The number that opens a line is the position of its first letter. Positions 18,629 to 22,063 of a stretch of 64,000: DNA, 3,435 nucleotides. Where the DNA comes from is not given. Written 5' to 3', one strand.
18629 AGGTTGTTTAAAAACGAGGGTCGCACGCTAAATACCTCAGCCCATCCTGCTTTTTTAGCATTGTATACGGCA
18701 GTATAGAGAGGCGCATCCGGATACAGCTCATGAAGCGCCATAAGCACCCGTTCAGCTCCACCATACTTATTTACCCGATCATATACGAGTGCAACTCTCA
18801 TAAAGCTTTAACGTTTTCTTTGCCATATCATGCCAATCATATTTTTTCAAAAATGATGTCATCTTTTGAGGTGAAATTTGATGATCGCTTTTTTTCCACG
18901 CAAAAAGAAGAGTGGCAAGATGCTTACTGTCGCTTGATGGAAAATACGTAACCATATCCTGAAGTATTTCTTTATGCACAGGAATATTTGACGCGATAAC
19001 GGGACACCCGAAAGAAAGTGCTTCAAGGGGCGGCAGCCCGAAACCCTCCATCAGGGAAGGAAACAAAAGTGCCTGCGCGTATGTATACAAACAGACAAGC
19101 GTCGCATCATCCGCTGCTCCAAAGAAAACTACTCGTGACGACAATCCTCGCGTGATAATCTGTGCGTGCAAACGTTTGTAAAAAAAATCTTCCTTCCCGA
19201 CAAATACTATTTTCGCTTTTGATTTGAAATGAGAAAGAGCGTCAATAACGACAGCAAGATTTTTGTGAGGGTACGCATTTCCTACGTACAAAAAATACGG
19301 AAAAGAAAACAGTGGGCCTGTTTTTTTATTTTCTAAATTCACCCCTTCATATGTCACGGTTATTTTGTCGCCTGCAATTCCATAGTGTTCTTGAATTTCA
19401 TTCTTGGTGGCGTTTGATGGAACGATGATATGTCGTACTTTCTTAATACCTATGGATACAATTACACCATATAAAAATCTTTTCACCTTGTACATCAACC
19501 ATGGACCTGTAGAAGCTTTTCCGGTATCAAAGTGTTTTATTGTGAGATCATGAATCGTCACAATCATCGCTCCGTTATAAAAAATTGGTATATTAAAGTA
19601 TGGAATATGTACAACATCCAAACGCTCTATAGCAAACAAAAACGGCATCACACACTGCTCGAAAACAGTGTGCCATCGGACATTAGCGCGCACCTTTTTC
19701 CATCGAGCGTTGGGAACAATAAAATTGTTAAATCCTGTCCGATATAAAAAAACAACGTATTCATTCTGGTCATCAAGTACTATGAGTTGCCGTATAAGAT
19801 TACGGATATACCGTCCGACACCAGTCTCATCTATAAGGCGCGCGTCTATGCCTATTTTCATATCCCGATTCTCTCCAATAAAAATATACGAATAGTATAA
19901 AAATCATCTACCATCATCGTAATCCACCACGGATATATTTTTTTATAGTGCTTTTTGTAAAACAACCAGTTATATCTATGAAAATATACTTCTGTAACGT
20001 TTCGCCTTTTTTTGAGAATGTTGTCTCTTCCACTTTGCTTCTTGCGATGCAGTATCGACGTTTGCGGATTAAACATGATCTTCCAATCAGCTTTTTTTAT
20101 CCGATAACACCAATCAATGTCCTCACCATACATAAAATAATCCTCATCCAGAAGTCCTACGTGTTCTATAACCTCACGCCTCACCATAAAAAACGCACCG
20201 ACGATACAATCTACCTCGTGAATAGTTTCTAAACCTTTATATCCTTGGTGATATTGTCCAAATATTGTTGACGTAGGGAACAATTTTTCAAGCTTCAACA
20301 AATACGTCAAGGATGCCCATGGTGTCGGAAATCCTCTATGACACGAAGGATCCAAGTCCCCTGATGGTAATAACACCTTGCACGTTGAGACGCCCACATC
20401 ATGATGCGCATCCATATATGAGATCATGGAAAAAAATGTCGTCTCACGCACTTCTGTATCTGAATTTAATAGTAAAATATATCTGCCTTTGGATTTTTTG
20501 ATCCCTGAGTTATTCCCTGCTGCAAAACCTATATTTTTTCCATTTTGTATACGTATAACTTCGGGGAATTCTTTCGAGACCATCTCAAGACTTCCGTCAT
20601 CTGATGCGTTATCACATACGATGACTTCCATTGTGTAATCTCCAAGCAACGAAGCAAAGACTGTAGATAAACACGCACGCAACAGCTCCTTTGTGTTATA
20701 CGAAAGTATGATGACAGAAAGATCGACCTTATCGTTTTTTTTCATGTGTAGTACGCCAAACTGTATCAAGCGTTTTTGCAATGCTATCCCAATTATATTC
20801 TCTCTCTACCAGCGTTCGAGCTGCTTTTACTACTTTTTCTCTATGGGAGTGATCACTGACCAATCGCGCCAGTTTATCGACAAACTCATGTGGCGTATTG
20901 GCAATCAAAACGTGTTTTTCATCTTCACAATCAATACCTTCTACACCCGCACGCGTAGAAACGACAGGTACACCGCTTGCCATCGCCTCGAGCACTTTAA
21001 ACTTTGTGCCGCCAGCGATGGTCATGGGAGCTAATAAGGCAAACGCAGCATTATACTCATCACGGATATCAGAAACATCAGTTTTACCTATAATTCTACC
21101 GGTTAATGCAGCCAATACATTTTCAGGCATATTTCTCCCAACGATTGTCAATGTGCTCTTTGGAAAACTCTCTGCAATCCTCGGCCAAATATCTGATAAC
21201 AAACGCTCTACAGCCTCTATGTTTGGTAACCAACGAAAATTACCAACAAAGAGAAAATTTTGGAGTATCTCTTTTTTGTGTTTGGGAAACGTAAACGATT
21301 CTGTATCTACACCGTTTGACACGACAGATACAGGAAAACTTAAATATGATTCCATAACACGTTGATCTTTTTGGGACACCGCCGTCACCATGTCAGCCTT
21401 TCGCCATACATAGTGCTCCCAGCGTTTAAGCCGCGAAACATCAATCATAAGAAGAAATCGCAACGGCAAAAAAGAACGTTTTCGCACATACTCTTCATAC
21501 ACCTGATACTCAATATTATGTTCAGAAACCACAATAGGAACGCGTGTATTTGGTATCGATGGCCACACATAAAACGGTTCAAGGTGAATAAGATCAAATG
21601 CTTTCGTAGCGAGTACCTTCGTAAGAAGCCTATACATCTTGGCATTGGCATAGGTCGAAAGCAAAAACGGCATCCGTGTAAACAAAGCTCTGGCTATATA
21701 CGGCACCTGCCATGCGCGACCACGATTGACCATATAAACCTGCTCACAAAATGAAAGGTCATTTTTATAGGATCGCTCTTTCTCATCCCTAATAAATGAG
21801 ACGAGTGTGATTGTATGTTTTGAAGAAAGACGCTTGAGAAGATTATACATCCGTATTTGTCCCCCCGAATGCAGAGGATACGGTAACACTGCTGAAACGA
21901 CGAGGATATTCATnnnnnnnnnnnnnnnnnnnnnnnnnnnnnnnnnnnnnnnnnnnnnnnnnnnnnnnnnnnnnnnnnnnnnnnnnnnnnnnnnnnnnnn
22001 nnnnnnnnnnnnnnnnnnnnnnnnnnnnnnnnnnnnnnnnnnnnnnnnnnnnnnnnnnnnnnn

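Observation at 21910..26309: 993-aa fusion of an O-antigen-ligase-like domain with a GT-C domain, next to a PMT/ArnT-like GT-C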

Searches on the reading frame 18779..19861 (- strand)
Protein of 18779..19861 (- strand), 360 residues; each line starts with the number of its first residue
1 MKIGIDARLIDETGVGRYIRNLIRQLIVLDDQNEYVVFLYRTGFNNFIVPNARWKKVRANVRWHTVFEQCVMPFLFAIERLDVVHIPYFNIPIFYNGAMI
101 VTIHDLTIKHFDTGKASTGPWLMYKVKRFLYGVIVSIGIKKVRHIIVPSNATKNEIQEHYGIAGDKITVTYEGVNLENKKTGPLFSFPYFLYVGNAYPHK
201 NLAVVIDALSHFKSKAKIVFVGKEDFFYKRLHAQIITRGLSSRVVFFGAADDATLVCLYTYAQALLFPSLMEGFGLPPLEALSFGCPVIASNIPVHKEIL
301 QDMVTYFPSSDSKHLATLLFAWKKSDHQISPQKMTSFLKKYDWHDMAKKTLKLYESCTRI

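Call 5: search_protein_families(library=pfam, proteins=[window:18779-19861:-], max_evalue=0.1)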
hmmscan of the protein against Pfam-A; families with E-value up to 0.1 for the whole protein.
window:18779-19861:- (360 aa): 5 families
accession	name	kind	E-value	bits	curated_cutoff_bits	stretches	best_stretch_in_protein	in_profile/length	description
PF00534.26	Glycos_transf_1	-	4.5e-26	91.9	26.4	1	188-326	16-159/172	Glycosyl transferases group 1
PF13692.12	Glyco_trans_1_4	-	1.1e-20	74.8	27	1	188-316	2-133/142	Glycosyl transferases group 1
PF13439.12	Glyco_transf_4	-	4.7e-14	53.2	28.5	1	14-177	3-169/170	Glycosyltransferase Family 4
PF20706.3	GT4-conflict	-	6.3e-06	25.9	26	1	250-292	270-312/385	Family 4 Glycosyltransferase in conflict systems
PF13579.12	Glyco_trans_4_4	-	0.0084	16.9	29.7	1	14-170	2-155/158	Glycosyl transferase 4-like domain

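Call 6: search_protein_families(library=ncbifam, proteins=[window:18779-19861:-], max_evalue=0.1)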
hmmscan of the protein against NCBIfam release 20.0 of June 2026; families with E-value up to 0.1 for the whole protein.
window:18779-19861:- (360 aa): 34 families (the best 25 are shown)
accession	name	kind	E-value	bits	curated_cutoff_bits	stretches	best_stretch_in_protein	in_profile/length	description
TIGR04047.1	MSMEG_0565_glyc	hypoth_equivalog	1.1e-23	83.9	259.85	1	185-355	191-372/373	MSMEG_0565 family glycosyltransferase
TIGR04157.1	glyco_rSAM_CFB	subfamily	3.9e-16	59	400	1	140-353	168-405/406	TIGR04157 family glycosyltransferase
NF041010.1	glycosy_Agl16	equivalog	3.7e-15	55.7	575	1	136-356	128-350/352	glycosylation protein Agl16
NF038255.1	exopoly_VpsD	equivalog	4.1e-12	45.6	300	1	207-357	226-379/381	VpsD family glycosyltransferase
TIGR04063.1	stp3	hypoth_equivalog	5.4e-12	45.3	442.05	1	122-356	142-394/397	TIGR04063 family PEP-CTERM/XrtA system glycosyltransferase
NF050063.1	ProtGlycPglJ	equivalog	4.7e-11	42.5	500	1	118-292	118-296/363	N-acetylgalactosamine-N,N'-diacetylbacillosaminyl-diphospho-undecaprenol 4-alpha-N-acetylgalactosaminyltransferase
TIGR03999.1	thiol_BshA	equivalog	6.5e-11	41.8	273.7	1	190-356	202-372/375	N-acetyl-alpha-D-glucosaminyl L-malate synthase BshA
NF007396.0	PRK09922.1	equivalog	1.4e-10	40.6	385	1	149-304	143-303/361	lipopolysaccharide 1,6-galactosyltransferase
TIGR02149.1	glgA_Coryne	subfamily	3.5e-10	39.6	302.4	1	138-356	141-389/391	glycogen synthase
NF041876.1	EPS_EpsE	equivalog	3.8e-09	36.3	400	1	199-319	229-355/389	exopolysaccharide biosynthesis GT4 family glycosyltransferase EpsE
NF038295.1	EPS_HpsP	equivalog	4.2e-09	35.9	550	1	185-356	205-386/388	hormogonium polysaccharide biosynthesis glycosyltransferase HpsP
TIGR03088.1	stp2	hypoth_equivalog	2.1e-08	33.6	409.05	1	203-355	217-371/374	TIGR03088 family PEP-CTERM/XrtA system glycosyltransferase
TIGR03449.1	mycothiol_MshA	equivalog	2.5e-08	33.2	462.5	1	153-356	176-402/406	D-inositol-3-phosphate glycosyltransferase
NF053513.1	Gtran_IagA_BgsA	equivalog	3e-08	33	460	1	233-356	207-330/333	LTA glycolipid anchor biosynthesis glycosyltransferase, IagA/BgsA family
TIGR04348.1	TIGR04348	equivalog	3.3e-08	33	300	1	199-325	149-277/310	selenoneine biosynthesis selenosugar synthase SenB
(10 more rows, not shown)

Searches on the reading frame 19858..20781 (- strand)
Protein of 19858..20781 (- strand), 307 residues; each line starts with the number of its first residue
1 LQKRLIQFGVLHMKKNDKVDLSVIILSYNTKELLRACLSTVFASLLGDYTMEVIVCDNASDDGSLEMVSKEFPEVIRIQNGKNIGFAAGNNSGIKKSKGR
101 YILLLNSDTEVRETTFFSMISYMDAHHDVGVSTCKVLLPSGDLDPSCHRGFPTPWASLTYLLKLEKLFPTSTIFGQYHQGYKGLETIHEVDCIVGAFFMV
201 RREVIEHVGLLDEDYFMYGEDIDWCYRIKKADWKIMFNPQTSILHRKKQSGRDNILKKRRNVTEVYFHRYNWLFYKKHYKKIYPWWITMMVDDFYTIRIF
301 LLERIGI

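Call 5: search_protein_families(library=pfam, proteins=[window:19858-20781:-], max_evalue=0.1)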
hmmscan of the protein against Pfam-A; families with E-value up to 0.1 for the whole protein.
window:19858-20781:- (307 aa): 7 families
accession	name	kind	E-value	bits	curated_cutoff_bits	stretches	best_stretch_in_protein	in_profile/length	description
PF00535.33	Glycos_transf_2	-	2.7e-21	76.7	23.3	1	22-172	1-132/168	Glycosyl transferase family 2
PF13641.12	Glyco_tranf_2_3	-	2.3e-16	60.9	27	1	21-276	3-222/230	Glycosyltransferase like family 2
PF13712.12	Glyco_tranf_2_5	-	1.1e-06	29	27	1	74-260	31-204/210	Glycosyltransferase like family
PF13632.12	Glyco_trans_2_3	-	2.5e-06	27.9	27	1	101-266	1-143/198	Glycosyl transferase family group 2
PF10111.15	Glyco_tranf_2_2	-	0.0028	17.6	27.3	0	46-121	26-104/276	Glycosyltransferase like family 2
PF13506.12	Glyco_transf_21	-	0.01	15.7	21.7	0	176-241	85-150/174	Glycosyl transferase family 21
PF13704.12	Glyco_tranf_2_4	-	0.089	13.7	27.5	0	52-80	21-48/98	Glycosyl transferase family 2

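Call 6: search_protein_families(library=ncbifam, proteins=[window:19858-20781:-], max_evalue=0.1)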
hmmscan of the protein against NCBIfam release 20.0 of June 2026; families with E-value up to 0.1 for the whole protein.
window:19858-20781:- (307 aa): 21 families
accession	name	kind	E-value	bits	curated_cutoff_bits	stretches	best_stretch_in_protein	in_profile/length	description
NF041875.1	EPS_EpsD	equivalog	4.8e-19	68.9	370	1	21-250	1-211/325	exopolysaccharide biosynthesis glycosyltransferase EpsD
TIGR01556.1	rhamnosyltran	subfamily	2.7e-17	62.9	200.55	2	183-247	138-202/281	rhamnosyltransferase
TIGR03965.1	mycofact_glyco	equivalog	1.1e-16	60.8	280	2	189-250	225-285/467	mycofactocin biosynthesis glycosyltransferase MftF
TIGR03937.1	PgaC_IcaA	equivalog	6e-15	55.1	422.3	2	13-133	39-160/407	poly-beta-1,6-N-acetyl-D-glucosamine synthase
NF007482.0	PRK10073.1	equivalog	6.2e-13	48.4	423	1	15-135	2-121/334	glycosyltransferase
NF038302.1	EPS_HpsE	equivalog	1.1e-12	47.5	300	2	19-136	1-124/307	hormogonium polysaccharide biosynthesis glycosyltransferase HpsE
TIGR03111.1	glyc2_xrt_Gpos1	hypoth_equivalog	2.5e-12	46.3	363.95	1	19-236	49-257/439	TIGR03111 family XrtG-associated glycosyltransferase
NF038299.1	EPS_HpsN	equivalog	1.2e-10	40.9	425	1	21-273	3-249/317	hormogonium polysaccharide biosynthesis glycosyltransferase HpsN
TIGR04283.1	glyco_like_mftF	equivalog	3.6e-10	39.8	182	1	21-127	1-102/221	TIGR04283 family arsenosugar biosynthesis glycosyltransferase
NF047683.1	TeichurnBiosyTuaG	equivalog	2e-09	37.4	400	1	18-127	5-115/252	teichuronic acid biosynthesis protein TuaG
NF050050.1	ProtGlycPglI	equivalog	3.6e-08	33.1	500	1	20-128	3-113/306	GalNAc(5)-diNAcBac-PP-undecaprenol beta-1,3-glucosyltransferase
NF053739.1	GlytfEpsEBac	equivalog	4.5e-08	32.4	450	1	21-132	3-116/265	glycosyltransferase EpsE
TIGR04009.1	wcaE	equivalog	2.1e-05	23.9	369.2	1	22-139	4-122/248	colanic acid biosynthesis glycosyltransferase WcaE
NF050819.1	PolSacchBiosHfsG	equivalog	3.4e-05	23.2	500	0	49-127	37-120/302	polysaccharide biosynthesis protein HfsG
NF050113.1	gal_furan_GlfT1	equivalog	0.00015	21.2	330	0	24-96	4-74/290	galactofuranosyltransferase GlfT1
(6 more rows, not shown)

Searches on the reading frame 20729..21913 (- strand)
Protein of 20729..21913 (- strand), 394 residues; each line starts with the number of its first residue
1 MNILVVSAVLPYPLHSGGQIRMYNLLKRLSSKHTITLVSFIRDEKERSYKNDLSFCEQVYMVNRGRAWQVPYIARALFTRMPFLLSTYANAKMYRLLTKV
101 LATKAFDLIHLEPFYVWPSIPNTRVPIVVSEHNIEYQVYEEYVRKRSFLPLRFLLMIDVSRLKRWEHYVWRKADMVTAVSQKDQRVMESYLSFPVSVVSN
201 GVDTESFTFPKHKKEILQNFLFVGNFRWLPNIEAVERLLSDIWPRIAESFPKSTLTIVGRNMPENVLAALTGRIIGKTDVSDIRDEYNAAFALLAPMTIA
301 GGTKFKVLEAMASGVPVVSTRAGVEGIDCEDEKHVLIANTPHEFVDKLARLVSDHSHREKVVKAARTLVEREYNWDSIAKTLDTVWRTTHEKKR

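Call 5: search_protein_families(library=pfam, proteins=[window:20729-21913:-], max_evalue=0.1)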
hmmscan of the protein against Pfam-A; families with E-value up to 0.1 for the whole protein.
window:20729-21913:- (394 aa): 5 families
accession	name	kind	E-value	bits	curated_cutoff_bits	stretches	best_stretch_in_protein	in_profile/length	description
PF13692.12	Glyco_trans_1_4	-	8.2e-21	75.2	27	1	219-354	3-142/142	Glycosyl transferases group 1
PF13439.12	Glyco_transf_4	-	6.7e-14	52.7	28.5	1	17-205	3-169/170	Glycosyltransferase Family 4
PF13524.12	Glyco_trans_1_2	-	2e-11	44.5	25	1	254-382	16-142/144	Glycosyl transferase-like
PF00534.26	Glycos_transf_1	-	3.1e-10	40.3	26.4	1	215-366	13-170/172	Glycosyl transferases group 1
PF13579.12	Glyco_trans_4_4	-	0.00043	21.1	29.7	1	81-190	47-145/158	Glycosyl transferase 4-like domain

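Call 6: search_protein_families(library=ncbifam, proteins=[window:20729-21913:-], max_evalue=0.1)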
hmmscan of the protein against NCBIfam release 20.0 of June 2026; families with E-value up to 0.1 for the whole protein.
window:20729-21913:- (394 aa): 24 families
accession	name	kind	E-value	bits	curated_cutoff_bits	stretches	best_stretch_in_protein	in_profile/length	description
TIGR03087.1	stp1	hypoth_equivalog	3e-64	217.6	316.65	1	3-385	1-393/397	TIGR03087 family PEP-CTERM/XrtA system glycosyltransferase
TIGR04047.1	MSMEG_0565_glyc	hypoth_equivalog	9.3e-13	48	259.85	2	277-381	264-366/373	MSMEG_0565 family glycosyltransferase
NF041010.1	glycosy_Agl16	equivalog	3e-12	46.1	575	1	163-387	124-349/352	glycosylation protein Agl16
NF053787.1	GlcN_PG_synth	equivalog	4.3e-11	42.3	480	1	163-387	134-357/361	N-acetylglucosaminyl phosphatidylglycerol synthase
TIGR04063.1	stp3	hypoth_equivalog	1.1e-10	41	442.05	1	163-388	148-394/397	TIGR04063 family PEP-CTERM/XrtA system glycosyltransferase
TIGR03088.1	stp2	hypoth_equivalog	1.4e-10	40.8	409.05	1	290-388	272-372/374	TIGR03088 family PEP-CTERM/XrtA system glycosyltransferase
NF049987.1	DaglGlyslTfaseDgs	equivalog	3.6e-10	39.3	500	2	263-393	211-331/332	processive diacylglycerol alpha-glucosyltransferase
NF053513.1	Gtran_IagA_BgsA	equivalog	7.6e-10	38.3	460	2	162-218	95-152/333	LTA glycolipid anchor biosynthesis glycosyltransferase, IagA/BgsA family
NF041876.1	EPS_EpsE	equivalog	1.3e-09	37.8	400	1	274-382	280-389/389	exopolysaccharide biosynthesis GT4 family glycosyltransferase EpsE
TIGR03999.1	thiol_BshA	equivalog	5.3e-08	32.2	273.7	1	166-387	138-371/375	N-acetyl-alpha-D-glucosaminyl L-malate synthase BshA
TIGR02149.1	glgA_Coryne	subfamily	1.1e-07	31.4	302.4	1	307-385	300-386/391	glycogen synthase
NF047684.1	TeichurnBiosyTuaC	equivalog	3e-07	29.7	550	1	171-388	163-388/391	teichuronic acid biosynthesis protein TuaC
TIGR03449.1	mycothiol_MshA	equivalog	8.3e-07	28.2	462.5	1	307-389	320-403/406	D-inositol-3-phosphate glycosyltransferase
TIGR04005.1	wcaL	equivalog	1.4e-06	27.4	537.6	1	303-387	317-404/406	colanic acid biosynthesis glycosyltransferase WcaL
NF038295.1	EPS_HpsP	equivalog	0.00015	20.9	550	1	307-384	304-382/388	hormogonium polysaccharide biosynthesis glycosyltransferase HpsP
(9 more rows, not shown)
